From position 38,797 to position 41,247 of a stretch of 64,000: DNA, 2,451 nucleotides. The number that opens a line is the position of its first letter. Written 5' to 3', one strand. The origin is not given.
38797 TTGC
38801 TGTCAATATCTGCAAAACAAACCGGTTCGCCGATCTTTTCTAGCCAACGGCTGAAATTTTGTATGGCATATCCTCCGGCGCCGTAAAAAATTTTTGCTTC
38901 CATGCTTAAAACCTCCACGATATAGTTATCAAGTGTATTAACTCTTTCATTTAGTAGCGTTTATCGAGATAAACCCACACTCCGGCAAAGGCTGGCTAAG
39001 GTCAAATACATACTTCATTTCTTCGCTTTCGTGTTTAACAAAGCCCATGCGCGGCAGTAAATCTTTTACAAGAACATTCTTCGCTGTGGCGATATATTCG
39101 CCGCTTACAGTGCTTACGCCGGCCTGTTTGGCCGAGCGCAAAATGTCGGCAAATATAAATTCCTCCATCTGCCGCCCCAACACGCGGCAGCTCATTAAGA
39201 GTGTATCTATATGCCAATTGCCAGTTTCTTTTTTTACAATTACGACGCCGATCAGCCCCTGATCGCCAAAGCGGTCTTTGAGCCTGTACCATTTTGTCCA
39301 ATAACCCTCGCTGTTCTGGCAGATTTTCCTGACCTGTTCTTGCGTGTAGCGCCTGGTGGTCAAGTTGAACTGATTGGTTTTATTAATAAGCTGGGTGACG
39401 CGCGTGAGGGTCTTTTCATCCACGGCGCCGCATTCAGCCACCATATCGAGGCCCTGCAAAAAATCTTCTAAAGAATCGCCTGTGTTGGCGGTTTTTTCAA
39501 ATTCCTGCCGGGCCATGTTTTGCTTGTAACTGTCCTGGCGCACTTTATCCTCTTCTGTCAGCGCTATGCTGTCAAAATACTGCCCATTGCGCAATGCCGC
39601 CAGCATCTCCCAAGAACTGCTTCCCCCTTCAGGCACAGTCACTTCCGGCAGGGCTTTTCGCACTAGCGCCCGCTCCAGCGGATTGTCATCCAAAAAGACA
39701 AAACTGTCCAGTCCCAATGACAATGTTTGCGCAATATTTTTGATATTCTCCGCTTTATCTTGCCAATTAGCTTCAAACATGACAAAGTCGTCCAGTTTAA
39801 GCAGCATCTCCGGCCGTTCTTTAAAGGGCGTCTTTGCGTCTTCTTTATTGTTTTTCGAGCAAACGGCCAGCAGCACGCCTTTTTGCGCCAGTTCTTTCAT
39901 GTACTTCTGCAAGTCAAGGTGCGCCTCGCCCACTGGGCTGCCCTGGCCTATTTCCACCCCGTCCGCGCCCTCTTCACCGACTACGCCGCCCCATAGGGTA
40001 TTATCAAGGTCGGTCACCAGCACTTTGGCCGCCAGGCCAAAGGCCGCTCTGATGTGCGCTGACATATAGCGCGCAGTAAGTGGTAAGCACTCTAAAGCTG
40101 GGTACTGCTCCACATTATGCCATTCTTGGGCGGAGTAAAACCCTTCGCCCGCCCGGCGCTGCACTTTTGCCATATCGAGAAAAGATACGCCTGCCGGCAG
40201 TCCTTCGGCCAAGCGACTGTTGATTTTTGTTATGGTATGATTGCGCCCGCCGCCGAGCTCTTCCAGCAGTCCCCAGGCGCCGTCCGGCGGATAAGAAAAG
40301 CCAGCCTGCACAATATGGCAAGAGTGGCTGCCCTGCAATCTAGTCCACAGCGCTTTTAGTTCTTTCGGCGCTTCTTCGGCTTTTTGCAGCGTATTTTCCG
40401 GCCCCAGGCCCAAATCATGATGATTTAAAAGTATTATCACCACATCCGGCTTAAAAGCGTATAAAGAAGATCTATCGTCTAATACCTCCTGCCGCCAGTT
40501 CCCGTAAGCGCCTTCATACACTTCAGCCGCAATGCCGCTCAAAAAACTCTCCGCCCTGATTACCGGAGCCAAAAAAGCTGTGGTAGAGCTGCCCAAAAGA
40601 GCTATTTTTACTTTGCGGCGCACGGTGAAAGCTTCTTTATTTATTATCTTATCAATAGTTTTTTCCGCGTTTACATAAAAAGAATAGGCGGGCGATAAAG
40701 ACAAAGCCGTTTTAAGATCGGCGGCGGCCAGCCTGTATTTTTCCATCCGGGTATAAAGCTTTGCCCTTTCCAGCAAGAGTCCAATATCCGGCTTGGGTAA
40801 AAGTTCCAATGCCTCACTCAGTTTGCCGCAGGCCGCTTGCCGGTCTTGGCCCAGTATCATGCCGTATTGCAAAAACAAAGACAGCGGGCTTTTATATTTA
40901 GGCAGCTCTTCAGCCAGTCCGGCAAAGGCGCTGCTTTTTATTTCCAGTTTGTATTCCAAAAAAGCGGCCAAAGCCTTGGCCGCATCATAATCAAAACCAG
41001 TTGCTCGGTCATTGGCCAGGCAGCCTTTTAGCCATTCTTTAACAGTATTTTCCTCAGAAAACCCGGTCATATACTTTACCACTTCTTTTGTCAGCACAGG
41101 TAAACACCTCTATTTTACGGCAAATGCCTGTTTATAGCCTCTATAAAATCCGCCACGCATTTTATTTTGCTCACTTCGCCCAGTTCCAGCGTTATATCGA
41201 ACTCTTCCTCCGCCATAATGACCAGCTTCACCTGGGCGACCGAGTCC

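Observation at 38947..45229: Polyketide/tetronate-style acyl-ACP cassette (FkbH, 2 ACP, 2 KAS III, ketoreductase, GNAT) embedded in a glycan operon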

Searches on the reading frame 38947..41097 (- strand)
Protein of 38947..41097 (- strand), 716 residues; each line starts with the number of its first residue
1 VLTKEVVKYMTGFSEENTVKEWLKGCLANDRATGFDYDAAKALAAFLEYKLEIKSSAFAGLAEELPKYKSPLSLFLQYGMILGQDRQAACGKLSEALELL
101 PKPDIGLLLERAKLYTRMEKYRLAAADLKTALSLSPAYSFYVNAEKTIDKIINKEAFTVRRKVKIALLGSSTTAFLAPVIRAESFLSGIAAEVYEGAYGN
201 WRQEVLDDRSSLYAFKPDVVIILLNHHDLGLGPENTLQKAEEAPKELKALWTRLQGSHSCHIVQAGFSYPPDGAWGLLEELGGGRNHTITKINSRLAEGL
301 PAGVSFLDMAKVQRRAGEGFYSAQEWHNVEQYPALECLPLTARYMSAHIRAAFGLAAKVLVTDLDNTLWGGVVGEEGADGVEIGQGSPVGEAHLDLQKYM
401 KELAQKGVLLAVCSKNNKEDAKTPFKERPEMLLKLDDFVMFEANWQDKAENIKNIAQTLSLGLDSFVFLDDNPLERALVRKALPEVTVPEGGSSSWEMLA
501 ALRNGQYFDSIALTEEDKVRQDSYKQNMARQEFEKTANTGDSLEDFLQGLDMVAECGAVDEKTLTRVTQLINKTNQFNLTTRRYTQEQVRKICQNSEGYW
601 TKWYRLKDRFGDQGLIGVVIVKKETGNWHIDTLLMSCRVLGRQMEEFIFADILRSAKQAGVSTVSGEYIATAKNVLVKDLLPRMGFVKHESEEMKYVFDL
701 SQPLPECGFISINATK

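Call 5: search_protein_families(library=pfam, proteins=[window:38947-41097:-])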
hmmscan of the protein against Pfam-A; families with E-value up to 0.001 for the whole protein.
window:38947-41097:- (716 aa): 2 families
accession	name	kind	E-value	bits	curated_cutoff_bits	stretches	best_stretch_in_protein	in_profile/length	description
PF21211.3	FkbH_N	-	2.5e-10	41.1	27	1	164-319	1-160/192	FkbH, N-terminal domain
PF13472.12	Lipase_GDSL_2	-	0.00024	22.1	32.9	1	195-312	39-152/178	GDSL-like Lipase/Acylhydrolase family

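Call 6: search_protein_families(library=ncbifam, proteins=[window:38947-41097:-])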
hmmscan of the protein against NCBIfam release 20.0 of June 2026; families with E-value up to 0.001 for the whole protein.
window:38947-41097:- (716 aa): 2 families
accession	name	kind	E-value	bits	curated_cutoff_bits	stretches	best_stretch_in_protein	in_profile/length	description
TIGR01686.1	FkbH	subfamily_domain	2.8e-92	309.3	146.65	1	356-687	2-320/323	FkbH domain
TIGR01681.1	HAD-SF-IIIC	subfamily_domain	4.4e-16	59.9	35.75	1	358-481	1-130/132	HAD-IIIC family phosphatase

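Call 16: find_encoding_contigs(protein=window:38947-41097:-, flank=10000, max_places=6)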
Protein window:38947-41097:- (716 aa): no gene with exactly this product is on record in the collection.

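Call 17: find_homologous_proteins(query=window:38947-41097:-, max_evalue=1e-10)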
Query window:38947-41097:- (716 aa): 3027 proteins with E <= 1e-10 among 8000 candidates; the best 120 are listed.
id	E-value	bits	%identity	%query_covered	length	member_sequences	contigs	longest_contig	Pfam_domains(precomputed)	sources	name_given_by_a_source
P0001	1.5e-227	775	52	99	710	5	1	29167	PF21211.4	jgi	jgi:FkbH-like protein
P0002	2.9e-225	768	52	100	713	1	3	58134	PF21211.4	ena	-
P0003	4.2e-225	767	52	99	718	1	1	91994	PF21211.4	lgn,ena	-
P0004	7.7e-225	766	51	99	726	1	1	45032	PF21211.4,PF13428.13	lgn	-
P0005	2.3e-224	765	51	99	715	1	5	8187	PF21211.4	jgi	jgi:FkbH-like protein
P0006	5.5e-222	757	50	99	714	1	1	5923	PF14559.13,PF21211.4,PF13428.13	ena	-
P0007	9.3e-222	756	50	99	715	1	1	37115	PF21211.4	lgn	-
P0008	3.0e-221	754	50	99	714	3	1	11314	PF14559.13,PF21211.4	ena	-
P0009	3.0e-220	751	51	99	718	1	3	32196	PF21211.4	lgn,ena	-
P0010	2.5e-218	745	50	99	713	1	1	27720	PF21211.4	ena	-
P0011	3.8e-218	744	50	99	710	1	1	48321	PF21211.4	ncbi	ncbi:MAG: HAD-IIIC family phosphatase [Bacillota bacterium]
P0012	7.1e-218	743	51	96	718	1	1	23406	PF21211.4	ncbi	-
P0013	8.3e-218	743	51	99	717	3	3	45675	PF21211.4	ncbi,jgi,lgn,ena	ncbi:MAG: HAD-IIIC family phosphatase [Syntrophobacteraceae bacterium]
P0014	2.4e-217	741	50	99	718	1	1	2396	PF21211.4,PF13428.13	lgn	-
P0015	3.6e-217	741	50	99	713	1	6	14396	PF21211.4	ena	-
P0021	1.1e-213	729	50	99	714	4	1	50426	PF21211.4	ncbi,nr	ncbi:MAG: HAD-IIIC family phosphatase [Chlorobiaceae bacterium]|nr:HAD-IIIC family phosphatase [Chlo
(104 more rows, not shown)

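Call 18: find_encoding_contigs(protein=P0003, flank=10000, max_places=2)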
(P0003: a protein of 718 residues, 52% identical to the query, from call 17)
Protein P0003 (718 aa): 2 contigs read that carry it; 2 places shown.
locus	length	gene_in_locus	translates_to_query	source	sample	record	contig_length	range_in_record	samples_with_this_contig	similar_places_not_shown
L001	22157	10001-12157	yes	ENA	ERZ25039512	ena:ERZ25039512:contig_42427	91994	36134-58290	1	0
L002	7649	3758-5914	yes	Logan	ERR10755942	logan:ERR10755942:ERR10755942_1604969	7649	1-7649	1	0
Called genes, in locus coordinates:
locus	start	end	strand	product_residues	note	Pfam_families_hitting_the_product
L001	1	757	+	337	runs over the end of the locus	PF01073:3Beta_HSD, PF01370:Epimerase, PF02719:Polysacc_synt_2, PF04321:RmlD_sub_bind (weak), PF05368:NmrA, PF13460:NAD_binding_10, PF16363:GDP_Man_Dehyd, PF08485:Polysacc_syn_2C, +3 more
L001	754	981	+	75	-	-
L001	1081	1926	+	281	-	PF01370:Epimerase, PF04321:RmlD_sub_bind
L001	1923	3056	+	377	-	PF02350:Epimerase_2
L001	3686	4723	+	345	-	PF13439:Glyco_transf_4, PF13579:Glyco_trans_4_4 (faint), PF00534:Glycos_transf_1, PF13692:Glyco_trans_1_4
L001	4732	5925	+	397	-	PF00534:Glycos_transf_1, PF13692:Glyco_trans_1_4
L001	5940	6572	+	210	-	PF02397:Bac_transf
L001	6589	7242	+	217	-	PF17836:PglD_N, PF25087:GMPPB_C (faint), PF25084:LbH_EIF2B, PF00132:Hexapep (weak), PF14602:Hexapep_2 (weak)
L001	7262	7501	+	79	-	PF00550:PP-binding (weak)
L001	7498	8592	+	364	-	PF00108:Thiolase_N (weak), PF08545:ACP_syn_III, PF08541:ACP_syn_III_C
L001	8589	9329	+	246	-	PF00106:adh_short, PF08659:KR, PF13561:adh_short_C2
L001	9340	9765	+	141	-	PF00903:Glyoxalase, PF13468:Glyoxalase_3, PF13669:Glyoxalase_4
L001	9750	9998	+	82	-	-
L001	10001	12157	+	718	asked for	PF21211:FkbH_N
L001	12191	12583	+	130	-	PF01648:ACPS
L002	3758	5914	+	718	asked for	PF21211:FkbH_N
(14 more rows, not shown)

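Call 19: find_encoding_contigs(protein=P0011, flank=10000, max_places=2)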
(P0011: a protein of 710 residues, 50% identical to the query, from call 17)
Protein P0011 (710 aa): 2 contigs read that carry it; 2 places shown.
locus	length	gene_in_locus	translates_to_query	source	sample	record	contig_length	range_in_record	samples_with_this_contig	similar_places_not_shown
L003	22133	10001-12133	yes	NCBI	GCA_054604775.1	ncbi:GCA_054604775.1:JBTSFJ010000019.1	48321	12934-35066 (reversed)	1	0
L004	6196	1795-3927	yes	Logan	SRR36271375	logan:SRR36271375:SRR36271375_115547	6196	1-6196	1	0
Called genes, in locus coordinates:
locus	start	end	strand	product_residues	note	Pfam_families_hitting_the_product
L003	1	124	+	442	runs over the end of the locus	-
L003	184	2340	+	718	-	PF08240:ADH_N (weak), PF00107:ADH_zinc_N, PF02254:TrkA_N (faint), PF01408:GFO_IDH_MocA, PF02894:GFO_IDH_MocA_C (weak), PF22725:GFO_IDH_MocA_C3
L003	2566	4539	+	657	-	PF16889:Hepar_II_III_N, PF07940:Hepar_II_III_C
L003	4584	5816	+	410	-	PF13439:Glyco_transf_4, PF13579:Glyco_trans_4_4, PF00534:Glycos_transf_1, PF13692:Glyco_trans_1_4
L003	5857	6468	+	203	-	PF02397:Bac_transf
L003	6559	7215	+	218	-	PF17836:PglD_N, PF25084:LbH_EIF2B (weak), PF25087:GMPPB_C (faint), PF14602:Hexapep_2 (faint), PF00132:Hexapep (weak)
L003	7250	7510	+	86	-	PF00550:PP-binding (weak)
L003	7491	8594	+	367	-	PF00108:Thiolase_N, PF08545:ACP_syn_III, PF08541:ACP_syn_III_C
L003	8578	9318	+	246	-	PF00106:adh_short, PF08659:KR, PF23441:SDR (weak), PF13561:adh_short_C2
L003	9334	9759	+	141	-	PF00903:Glyoxalase (weak), PF13468:Glyoxalase_3 (faint), PF13669:Glyoxalase_4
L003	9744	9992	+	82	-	-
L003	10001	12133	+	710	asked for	PF21211:FkbH_N (weak)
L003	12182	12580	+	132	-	PF01648:ACPS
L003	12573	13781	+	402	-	PF01041:DegT_DnrJ_EryC1, PF01212:Beta_elim_lyase (faint)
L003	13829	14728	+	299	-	PF00483:NTP_transferase, PF12804:NTP_transf_3 (weak)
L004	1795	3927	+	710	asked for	PF21211:FkbH_N (weak)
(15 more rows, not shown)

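Call 20: find_encoding_contigs(protein=P0021, flank=10000, max_places=2)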
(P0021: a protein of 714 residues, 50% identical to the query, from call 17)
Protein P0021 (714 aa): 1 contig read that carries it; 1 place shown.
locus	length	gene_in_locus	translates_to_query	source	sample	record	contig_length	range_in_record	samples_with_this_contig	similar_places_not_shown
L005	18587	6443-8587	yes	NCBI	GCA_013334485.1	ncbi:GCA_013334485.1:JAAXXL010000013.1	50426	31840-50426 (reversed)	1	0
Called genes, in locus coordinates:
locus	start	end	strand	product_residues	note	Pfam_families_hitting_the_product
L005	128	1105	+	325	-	PF01073:3Beta_HSD, PF01370:Epimerase, PF02719:Polysacc_synt_2, PF04321:RmlD_sub_bind, PF16363:GDP_Man_Dehyd, PF07993:NAD_binding_4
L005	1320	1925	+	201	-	PF02397:Bac_transf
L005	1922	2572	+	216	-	PF17836:PglD_N, PF25087:GMPPB_C (faint), PF25084:LbH_EIF2B (weak), PF00132:Hexapep (weak)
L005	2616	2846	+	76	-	PF00550:PP-binding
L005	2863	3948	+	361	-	PF00108:Thiolase_N (weak), PF08545:ACP_syn_III, PF08541:ACP_syn_III_C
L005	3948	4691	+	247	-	PF00106:adh_short, PF08659:KR, PF13561:adh_short_C2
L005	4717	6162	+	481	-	PF01575:MaoC_dehydratas, PF00106:adh_short, PF13561:adh_short_C2 (weak)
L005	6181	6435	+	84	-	-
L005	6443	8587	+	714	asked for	PF21211:FkbH_N (weak)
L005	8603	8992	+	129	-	PF01648:ACPS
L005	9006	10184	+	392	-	PF00155:Aminotran_1_2 (weak), PF01041:DegT_DnrJ_EryC1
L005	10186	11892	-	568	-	PF02463:SMC_N, PF13175:AAA_15, PF13191:AAA_16 (faint), PF13476:AAA_23, PF13304:AAA_21 (faint)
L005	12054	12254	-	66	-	PF02416:TatA_B_E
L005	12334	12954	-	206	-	PF02666:PS_Dcarbxylase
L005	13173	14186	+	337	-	PF01171:ATP_bind_3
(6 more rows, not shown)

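Call 25: search_solved_structures(query=window:38947-41097:-, max_evalue=0.01, show_alignments=2)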
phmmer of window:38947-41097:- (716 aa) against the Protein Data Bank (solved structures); distinct sequences matched with E-value up to 0.01: 1.
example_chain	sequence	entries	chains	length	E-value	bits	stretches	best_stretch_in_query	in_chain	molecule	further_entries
3slr_A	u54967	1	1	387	2.5e-64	220.8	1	159-512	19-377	uncharacterized protein BF1531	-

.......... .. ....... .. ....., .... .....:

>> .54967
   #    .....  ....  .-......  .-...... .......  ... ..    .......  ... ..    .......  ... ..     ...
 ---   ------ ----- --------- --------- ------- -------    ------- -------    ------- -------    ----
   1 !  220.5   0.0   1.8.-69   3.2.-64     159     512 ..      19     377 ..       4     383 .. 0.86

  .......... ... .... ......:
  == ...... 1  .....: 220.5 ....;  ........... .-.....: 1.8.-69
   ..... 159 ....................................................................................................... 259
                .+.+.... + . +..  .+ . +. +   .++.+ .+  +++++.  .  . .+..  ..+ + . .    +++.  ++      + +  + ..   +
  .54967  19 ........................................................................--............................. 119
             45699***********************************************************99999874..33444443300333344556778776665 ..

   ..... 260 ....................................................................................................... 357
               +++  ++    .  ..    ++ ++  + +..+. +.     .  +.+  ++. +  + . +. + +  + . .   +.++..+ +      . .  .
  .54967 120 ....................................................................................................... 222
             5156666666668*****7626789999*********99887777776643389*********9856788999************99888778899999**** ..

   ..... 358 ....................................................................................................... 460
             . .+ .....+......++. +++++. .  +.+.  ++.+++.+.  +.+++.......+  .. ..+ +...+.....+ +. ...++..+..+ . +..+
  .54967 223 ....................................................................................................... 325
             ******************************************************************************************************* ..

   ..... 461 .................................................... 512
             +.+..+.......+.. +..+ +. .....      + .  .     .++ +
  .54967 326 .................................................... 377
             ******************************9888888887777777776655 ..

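Call 48: find_related_loci(query=A1, collection=genome_contigs, flank=10000)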
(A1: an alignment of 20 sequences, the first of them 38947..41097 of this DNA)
Query A1 (716 aa) in genome_contigs; peptide patterns used: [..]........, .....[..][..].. (x = any residue, [..] = any of these).
600 stretches matched a pattern (row limit reached: there are more); 596 encode a relative of the query (tblastn E <= 1e-3); the best 80 are kept; 80 distinct loci.
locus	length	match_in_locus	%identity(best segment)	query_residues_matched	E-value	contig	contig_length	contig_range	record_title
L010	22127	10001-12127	49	1-713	0e+0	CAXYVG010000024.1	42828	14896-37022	MAG: uncultured bacterium isolate ERR13598973_concoct_86 genome assembly, contig: ERZ24875783.111, whole genome shotgun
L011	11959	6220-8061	44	90-696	5e-158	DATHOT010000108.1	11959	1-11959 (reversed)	MAG TPA_asm: Bryobacteraceae bacterium isolate SMAG_U12691 k141_2647365, whole genome shotgun sequence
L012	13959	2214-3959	46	103-686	2e-157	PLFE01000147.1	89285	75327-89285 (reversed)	MAG: Bryobacterales bacterium isolate bog_233 73.20110800_S3S.12_contig_4194, whole genome shotgun sequence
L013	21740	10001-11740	46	124-700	3e-156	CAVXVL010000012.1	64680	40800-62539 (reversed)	MAG: Terriglobia bacterium isolate MFD04780.bin.2.4 genome assembly, contig: contig_124371, whole genome shotgun sequenc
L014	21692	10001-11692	46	124-686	1e-147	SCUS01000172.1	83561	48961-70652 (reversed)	MAG: Myxococcaceae bacterium isolate GW715_bin.15 GW715_bin.15-119118, whole genome shotgun sequence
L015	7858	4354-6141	44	108-700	4e-140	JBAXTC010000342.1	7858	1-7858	MAG: Verrucomicrobiota bacterium isolate ELA625 MAG625_342, whole genome shotgun sequence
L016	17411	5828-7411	42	161-698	8e-127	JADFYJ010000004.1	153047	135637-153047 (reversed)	MAG: Candidatus Omnitrophota bacterium isolate nDJH6bin5 nDJH6_bin5_NODE_4_length_153047_cov_7.713622, whole genome shot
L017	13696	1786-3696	38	85-711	5e-124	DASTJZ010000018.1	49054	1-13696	MAG TPA_asm: Candidatus Dormiibacterota bacterium isolate SMAG_U1827 k141_806926, whole genome shotgun sequence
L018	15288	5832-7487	38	164-710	4e-122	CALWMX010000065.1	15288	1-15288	MAG: uncultured Butyrivibrio sp. isolate E04__bin114 genome assembly, contig: E04__k127_4568199, whole genome shotgun se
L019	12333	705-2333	41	161-693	2e-119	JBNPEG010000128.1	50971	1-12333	MAG: Elainellaceae cyanobacterium isolate fr_S2C359 S2CNODE_273_length_50971_cov_81_238691, whole genome shotgun sequenc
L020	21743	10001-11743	38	128-703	8e-117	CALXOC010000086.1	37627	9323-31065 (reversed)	MAG: uncultured Opitutales bacterium isolate E09__bin38 genome assembly, contig: E09__k127_7220377, whole genome shotgun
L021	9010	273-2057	37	107-700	8e-117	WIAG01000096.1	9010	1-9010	MAG: Nitrospira sp. CR1.2 NODE_3671_length_9010_cov_14.2552, whole genome shotgun sequence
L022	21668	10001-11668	39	163-712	1e-115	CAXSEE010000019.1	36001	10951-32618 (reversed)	MAG: uncultured Acetobacteraceae bacterium isolate private_VT15_metawrap_bin.1 genome assembly, contig: private_VT15_met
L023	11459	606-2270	38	140-690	3e-115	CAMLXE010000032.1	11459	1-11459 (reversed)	MAG: uncultured Desulfovibrio sp. isolate ERR4304580_bin.21_MetaWRAP_v1.1_MAG genome assembly, contig: NODE_7283_length_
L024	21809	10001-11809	37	103-705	4e-115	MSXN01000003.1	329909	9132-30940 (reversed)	MAG: Nitrospira sp. ST-bin5 235, whole genome shotgun sequence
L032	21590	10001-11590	40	164-688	7e-113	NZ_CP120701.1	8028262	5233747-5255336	Bradyrhizobium sp. ORS 111 chromosome, complete genome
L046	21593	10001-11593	38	161-687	5e-110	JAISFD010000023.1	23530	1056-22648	MAG: Coxiellaceae bacterium isolate Gx485_bin227 k119_6067176, whole genome shotgun sequence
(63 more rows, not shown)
